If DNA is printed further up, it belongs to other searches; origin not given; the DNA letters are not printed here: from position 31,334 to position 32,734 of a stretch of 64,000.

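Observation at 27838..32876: A ~5-kb accessory island splits rpsJ from rplC and is transcriptionally insulated from the ribosomal superoperon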

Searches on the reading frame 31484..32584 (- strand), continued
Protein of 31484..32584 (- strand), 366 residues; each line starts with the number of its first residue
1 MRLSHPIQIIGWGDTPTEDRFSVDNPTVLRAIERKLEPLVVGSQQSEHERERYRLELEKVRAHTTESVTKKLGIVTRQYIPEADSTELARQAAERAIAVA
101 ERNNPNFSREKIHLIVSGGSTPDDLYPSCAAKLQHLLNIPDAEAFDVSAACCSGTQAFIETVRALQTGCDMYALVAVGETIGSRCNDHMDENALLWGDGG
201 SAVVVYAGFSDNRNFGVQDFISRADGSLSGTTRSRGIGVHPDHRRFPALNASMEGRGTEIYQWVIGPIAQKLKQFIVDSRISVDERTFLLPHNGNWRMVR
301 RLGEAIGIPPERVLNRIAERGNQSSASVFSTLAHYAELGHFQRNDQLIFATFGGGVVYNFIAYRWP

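Call 29: find_encoding_contigs(protein=P0037, flank=10000, max_places=2)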
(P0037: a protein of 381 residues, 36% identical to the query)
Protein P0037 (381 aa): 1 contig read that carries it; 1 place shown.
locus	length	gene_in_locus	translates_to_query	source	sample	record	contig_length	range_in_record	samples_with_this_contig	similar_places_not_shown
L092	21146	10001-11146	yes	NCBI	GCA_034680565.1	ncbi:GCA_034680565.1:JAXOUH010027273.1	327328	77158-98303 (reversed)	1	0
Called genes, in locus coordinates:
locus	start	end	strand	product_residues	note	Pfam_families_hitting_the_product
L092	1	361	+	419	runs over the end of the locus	PF21760:SecD_1st, PF22599:SecDF_P1_head, PF00873:ACR_tran (weak), PF03176:MMPL, PF02355:SecD_SecF_C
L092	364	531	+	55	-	-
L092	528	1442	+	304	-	PF07549:Sec_GG, PF02355:SecD_SecF_C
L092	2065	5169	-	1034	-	PF26449:DUF8128, PF02534:T4SS-DNA_transf (faint), PF01935:DUF87 (weak), PF10412:TrwB_AAD_bind, PF12696:TraG-D_C (weak)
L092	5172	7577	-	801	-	PF26449:DUF8128, PF02534:T4SS-DNA_transf (faint), PF10412:TrwB_AAD_bind (faint)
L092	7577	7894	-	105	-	-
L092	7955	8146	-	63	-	-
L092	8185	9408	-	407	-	PF01702:TGT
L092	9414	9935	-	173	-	PF00300:His_Phos_1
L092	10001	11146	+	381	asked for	PF08545:ACP_syn_III (faint), PF08541:ACP_syn_III_C (weak)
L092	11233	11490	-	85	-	-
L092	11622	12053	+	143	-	-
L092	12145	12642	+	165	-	-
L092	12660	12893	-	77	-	-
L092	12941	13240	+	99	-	-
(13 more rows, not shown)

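Call 37: search_solved_structures(query=window:31484-32584:-, max_evalue=1e-10, show_alignments=2)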
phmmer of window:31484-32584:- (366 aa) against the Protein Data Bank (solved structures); distinct sequences matched with E-value up to 1e-10: 31.
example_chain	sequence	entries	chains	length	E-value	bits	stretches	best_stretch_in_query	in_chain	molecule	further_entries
4wzu_A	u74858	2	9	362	3.2e-27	98.6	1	66-365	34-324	3-oxoacyl-[acyl-carrier-protein] synthase 3 protein 2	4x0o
4x9k_A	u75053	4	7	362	5.9e-26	94.5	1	66-365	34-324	3-oxoacyl-[acyl-carrier-protein] synthase 3 protein 2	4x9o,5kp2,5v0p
8vd9_A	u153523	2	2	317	3.8e-25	91.8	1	55-365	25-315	Beta-ketoacyl-[acyl-carrier-protein] synthase III 1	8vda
2ebd_A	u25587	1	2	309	6.2e-25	91.1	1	55-364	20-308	3-oxoacyl-[acyl-carrier-protein] synthase 3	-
4ylt_A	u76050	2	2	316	4.4e-24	88.3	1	52-359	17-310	3-oxoacyl-[acyl-carrier-protein] synthase 3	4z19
5bqs_A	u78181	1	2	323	4.6e-24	88.3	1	61-359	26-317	3-oxoacyl-[acyl-carrier-protein] synthase 3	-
4dfe_A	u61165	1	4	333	7.8e-24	87.5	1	65-360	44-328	3-oxoacyl-[acyl-carrier-protein] synthase 3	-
3il9_A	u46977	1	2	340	1.1e-23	87.1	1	40-359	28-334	3-oxoacyl-[acyl-carrier-protein] synthase 3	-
6x7r_A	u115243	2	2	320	1.2e-23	86.9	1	41-359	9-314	3-oxoacyl-[acyl-carrier-protein] synthase 3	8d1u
1hn9_A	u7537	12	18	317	1.2e-23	86.8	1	41-359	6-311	BETA-KETOACYL-ACYL CARRIER PROTEIN SYNTHASE III | 3-oxoacyl-[acyl-carrier-protein] synthase III | 3-oxoacyl-[acyl-carrier-protein] synthase 3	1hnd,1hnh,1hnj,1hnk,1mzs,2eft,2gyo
9ka2_A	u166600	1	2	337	1.2e-23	86.8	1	40-359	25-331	Beta-ketoacyl-[acyl-carrier-protein] synthase III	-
1ebl_A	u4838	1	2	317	5.8e-23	84.6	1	41-359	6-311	BETA-KETOACYL-ACP SYNTHASE III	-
9ka5_A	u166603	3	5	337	5.9e-22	81.3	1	40-359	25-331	Beta-ketoacyl-[acyl-carrier-protein] synthase III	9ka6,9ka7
3il3_A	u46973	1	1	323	1.9e-21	79.6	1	44-359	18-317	3-oxoacyl-[acyl-carrier-protein] synthase 3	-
1ub7_A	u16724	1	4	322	2.7e-21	79.2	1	65-365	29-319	3-oxoacyl-[acyl-carrier protein] synthase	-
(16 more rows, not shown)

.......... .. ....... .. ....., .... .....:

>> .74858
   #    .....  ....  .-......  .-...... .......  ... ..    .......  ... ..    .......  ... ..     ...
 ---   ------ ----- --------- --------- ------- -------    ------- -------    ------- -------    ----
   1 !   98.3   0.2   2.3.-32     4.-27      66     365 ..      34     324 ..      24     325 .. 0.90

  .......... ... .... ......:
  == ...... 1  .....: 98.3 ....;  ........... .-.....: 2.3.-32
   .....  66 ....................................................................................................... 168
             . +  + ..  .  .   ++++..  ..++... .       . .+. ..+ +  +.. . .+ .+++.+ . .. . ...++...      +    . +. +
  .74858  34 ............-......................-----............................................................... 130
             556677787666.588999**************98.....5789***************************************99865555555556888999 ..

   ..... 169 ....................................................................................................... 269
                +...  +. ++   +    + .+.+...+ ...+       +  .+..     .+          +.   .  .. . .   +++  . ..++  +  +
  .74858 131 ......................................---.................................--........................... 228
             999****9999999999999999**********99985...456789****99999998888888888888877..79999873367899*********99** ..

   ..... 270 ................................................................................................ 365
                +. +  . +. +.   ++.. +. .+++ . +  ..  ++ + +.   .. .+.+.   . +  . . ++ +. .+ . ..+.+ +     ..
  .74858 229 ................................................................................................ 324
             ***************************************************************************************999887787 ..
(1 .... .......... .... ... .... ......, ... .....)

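Call 58: search_protein_families(library=pfam, proteins=[L083:13449-13979:-, L085:11699-12319:-, L085:11235-11447:+, L090:11177-12349:-], max_evalue=0.01)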
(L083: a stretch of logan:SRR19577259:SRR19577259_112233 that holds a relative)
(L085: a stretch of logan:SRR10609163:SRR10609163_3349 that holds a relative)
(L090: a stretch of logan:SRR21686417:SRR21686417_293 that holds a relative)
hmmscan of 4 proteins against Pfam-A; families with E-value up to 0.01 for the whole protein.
L083:13449-13979:- (176 aa): 0 families

L085:11699-12319:- (206 aa): 0 families

L085:11235-11447:+ (70 aa): 4 families
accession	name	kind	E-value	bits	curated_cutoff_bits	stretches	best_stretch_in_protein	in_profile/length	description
PF12732.12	YtxH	-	0.00026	21.8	37.5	1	18-64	24-70/71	YtxH-like protein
PF06103.16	DUF948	-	0.0012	19.5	37.2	1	4-54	36-85/89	Bacterial protein of unknown function (DUF948)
PF01442.23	Apolipoprotein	-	0.0035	17.5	90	1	3-66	112-176/190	Apolipoprotein A1/A4/E domain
PF06009.19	Laminin_II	-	0.0046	17.4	33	1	3-69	12-80/138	Laminin Domain II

L090:11177-12349:- (390 aa): 0 families

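Call 77: find_related_loci(query=window:31484-32584:-, collection=metagenome_contigs, flank=10000)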
Query window:31484-32584:- (366 aa) in metagenome_contigs; peptide patterns used: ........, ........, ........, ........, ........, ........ (x = any residue, [..] = any of these).
65 stretches matched a pattern, but none encodes a relative of the query by tblastn (E <= 1e-3).

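Call 79: find_related_loci(query=A7, collection=metagenome_contigs, flank=10000)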
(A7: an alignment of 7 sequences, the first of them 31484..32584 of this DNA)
Query A7 (366 aa) in metagenome_contigs; peptide patterns used: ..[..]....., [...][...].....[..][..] (x = any residue, [..] = any of these).
86 stretches matched a pattern, but none encodes a relative of the query by tblastn (E <= 1e-3).

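Call 80: find_encoding_contigs(protein=P0006, flank=10000, max_places=3)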
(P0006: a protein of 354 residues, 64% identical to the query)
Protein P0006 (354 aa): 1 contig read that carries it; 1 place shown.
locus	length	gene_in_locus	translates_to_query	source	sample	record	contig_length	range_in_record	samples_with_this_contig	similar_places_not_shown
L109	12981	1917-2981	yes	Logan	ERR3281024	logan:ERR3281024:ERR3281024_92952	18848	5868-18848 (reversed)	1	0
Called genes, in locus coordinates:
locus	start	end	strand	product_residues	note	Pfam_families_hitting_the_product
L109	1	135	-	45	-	?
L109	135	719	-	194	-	PF00297:Ribosomal_L3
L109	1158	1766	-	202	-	PF06941:NT5C (weak)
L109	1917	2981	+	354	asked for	PF08545:ACP_syn_III, PF08541:ACP_syn_III_C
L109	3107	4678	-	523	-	PF00704:Glyco_hydro_18 (faint), PF02839:CBM_5_12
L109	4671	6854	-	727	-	PF00535:Glycos_transf_2 (faint), PF13641:Glyco_tranf_2_3, PF13632:Glyco_trans_2_3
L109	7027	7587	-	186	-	PF06821:Ser_hydrolase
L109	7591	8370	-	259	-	PF18761:Heliorhodopsin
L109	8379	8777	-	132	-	PF07883:Cupin_2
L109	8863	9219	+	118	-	-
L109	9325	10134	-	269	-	-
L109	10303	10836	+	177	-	-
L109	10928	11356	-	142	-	-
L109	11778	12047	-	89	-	PF01863:YgjP-like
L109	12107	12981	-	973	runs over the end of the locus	PF04313:HSDR_N, PF04851:ResIII, PF18766:SWI2_SNF2, PF22679:T1R_D3-like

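Call 81: find_encoding_contigs(protein=P0001, flank=10000, max_places=4)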
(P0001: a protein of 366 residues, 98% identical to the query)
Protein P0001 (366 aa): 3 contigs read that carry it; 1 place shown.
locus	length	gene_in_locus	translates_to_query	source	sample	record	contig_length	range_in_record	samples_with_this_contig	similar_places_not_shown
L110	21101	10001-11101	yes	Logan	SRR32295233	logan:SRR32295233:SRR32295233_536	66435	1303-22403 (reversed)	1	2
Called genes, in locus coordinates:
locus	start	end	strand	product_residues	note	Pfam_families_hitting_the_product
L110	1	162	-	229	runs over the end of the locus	PF01476:LysM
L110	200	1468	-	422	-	PF00344:SecY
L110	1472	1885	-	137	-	-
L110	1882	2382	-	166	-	PF00333:Ribosomal_S5, PF03719:Ribosomal_S5_C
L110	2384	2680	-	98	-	PF00861:Ribosomal_L18p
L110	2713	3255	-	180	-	PF00347:Ribosomal_L6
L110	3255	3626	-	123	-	PF00410:Ribosomal_S8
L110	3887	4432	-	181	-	PF00281:Ribosomal_L5, PF00673:Ribosomal_L5_C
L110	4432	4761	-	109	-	PF00467:KOW (weak), PF17136:ribosomal_L24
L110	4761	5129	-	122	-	PF00238:Ribosomal_L14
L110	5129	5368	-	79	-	PF00366:Ribosomal_S17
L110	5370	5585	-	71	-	PF00831:Ribosomal_L29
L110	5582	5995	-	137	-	PF00252:Ribosomal_L16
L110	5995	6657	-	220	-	PF07650:KH_2, PF00189:Ribosomal_S3_C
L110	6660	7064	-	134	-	PF00237:Ribosomal_L22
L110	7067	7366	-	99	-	PF00203:Ribosomal_S19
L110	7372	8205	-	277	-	PF00181:Ribosomal_L2_N, PF03947:Ribosomal_L2_C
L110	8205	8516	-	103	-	PF00276:Ribosomal_L23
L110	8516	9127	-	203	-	PF00573:Ribosomal_L4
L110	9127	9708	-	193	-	PF00297:Ribosomal_L3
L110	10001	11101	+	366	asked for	PF08545:ACP_syn_III (weak), PF08541:ACP_syn_III_C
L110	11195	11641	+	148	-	-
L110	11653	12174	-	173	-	PF01625:PMSR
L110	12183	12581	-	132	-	PF07883:Cupin_2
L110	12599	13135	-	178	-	-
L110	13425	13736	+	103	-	-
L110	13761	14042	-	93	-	-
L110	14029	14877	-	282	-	-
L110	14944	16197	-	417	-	PF00089:Trypsin, PF13365:Trypsin_2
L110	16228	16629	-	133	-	-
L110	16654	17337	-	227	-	PF12705:PDDEXK_1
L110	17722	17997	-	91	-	-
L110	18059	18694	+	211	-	PF01726:LexA_DNA_bind, PF00717:Peptidase_S24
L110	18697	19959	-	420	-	PF00376:MerR, PF12728:HTH_17 (weak), PF13411:MerR_1, PF00145:DNA_methylase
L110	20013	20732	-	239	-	PF14511:RE_EcoO109I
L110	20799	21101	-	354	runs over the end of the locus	PF14082:SduA_C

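Call 82: search_protein_families(library=padloc, proteins=[L087:13432-16113:-, L110:20013-20732:-], max_evalue=0.00001)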
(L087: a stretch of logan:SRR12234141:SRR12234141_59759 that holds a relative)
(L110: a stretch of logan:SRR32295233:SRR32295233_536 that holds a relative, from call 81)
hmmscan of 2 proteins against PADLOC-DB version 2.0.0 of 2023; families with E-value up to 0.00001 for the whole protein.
L087:13432-16113:- (893 aa): 3 families
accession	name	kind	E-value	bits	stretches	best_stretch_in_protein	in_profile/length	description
PDLC03648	REase_III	-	2e-19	67.3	1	284-554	130-386/871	Type III restriction enzyme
PDLC03647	REase_III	-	3.2e-10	36.8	1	461-553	488-584/989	Type III restriction enzyme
PDLC03649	REase_III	-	3.8e-08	29.7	1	425-524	444-537/973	Type III restriction enzyme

L110:20013-20732:- (239 aa): 0 families

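Call 95: search_protein_families(library=phrogs, proteins=[window:31484-32584:-], max_evalue=0.001)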
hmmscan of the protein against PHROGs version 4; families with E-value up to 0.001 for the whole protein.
window:31484-32584:- (366 aa): 0 families
